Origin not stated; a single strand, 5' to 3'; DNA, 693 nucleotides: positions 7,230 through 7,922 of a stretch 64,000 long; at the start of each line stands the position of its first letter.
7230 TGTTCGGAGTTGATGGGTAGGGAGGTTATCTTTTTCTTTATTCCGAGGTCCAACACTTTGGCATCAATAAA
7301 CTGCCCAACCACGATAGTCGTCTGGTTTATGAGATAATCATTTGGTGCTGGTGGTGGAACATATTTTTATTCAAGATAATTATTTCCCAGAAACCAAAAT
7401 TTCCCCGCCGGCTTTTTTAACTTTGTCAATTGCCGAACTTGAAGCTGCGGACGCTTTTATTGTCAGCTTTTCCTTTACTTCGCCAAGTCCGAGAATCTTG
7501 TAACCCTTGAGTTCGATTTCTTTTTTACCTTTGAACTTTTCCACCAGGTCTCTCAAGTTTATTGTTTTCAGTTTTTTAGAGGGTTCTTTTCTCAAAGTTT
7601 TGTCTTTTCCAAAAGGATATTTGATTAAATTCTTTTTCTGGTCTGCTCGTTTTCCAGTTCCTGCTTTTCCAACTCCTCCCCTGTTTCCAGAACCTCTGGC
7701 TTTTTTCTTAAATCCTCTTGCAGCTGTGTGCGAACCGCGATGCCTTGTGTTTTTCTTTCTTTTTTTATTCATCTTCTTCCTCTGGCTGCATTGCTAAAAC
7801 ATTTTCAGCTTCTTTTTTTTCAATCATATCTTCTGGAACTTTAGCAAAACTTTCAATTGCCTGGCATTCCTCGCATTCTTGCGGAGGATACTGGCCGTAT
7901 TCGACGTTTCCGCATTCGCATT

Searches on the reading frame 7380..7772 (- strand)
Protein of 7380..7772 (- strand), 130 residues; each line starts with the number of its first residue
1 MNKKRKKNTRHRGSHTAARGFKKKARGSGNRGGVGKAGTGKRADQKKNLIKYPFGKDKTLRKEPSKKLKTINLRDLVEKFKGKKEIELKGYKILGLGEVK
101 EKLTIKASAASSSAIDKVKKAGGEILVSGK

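Call 14: search_protein_families(library=pfam, proteins=[window:7380-7772:-], max_evalue=0.01)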
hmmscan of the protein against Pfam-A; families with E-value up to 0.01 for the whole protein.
window:7380-7772:- (130 aa): 1 family
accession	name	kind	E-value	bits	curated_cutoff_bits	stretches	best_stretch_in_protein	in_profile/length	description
PF00828.25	Ribosomal_L27A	-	1.8e-13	51.1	21.5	1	66-125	20-71/72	Ribosomal proteins 50S-L15, 50S-L18e, 60S-L27A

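Call 23: find_encoding_contigs(protein=window:7380-7772:-, flank=6000, max_places=10)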
Protein window:7380-7772:- (130 aa): 8 contigs read that carry it; 4 places shown.
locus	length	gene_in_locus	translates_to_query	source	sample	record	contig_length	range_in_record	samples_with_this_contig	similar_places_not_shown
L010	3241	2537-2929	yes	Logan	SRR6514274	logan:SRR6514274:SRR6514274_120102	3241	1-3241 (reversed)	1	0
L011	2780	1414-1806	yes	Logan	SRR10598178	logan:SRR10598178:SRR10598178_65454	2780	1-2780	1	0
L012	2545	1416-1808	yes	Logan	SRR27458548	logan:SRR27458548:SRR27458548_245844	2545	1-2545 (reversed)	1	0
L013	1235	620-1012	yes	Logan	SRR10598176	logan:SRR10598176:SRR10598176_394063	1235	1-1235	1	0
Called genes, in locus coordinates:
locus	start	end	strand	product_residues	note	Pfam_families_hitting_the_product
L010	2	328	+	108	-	?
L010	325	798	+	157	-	PF00861:Ribosomal_L18p, PF17144:Ribosomal_L5e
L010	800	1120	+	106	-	-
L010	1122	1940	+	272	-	PF00333:Ribosomal_S5, PF03719:Ribosomal_S5_C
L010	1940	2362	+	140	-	-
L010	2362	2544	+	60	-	-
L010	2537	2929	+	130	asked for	PF00828:Ribosomal_L27A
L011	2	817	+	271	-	?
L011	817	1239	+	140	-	-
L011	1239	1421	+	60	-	-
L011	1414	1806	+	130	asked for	PF00828:Ribosomal_L27A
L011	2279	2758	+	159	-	PF01797:Y1_Tnp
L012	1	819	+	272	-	PF00333:Ribosomal_S5, PF03719:Ribosomal_S5_C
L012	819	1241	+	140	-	-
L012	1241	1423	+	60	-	-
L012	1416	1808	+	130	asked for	PF00828:Ribosomal_L27A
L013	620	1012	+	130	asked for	PF00828:Ribosomal_L27A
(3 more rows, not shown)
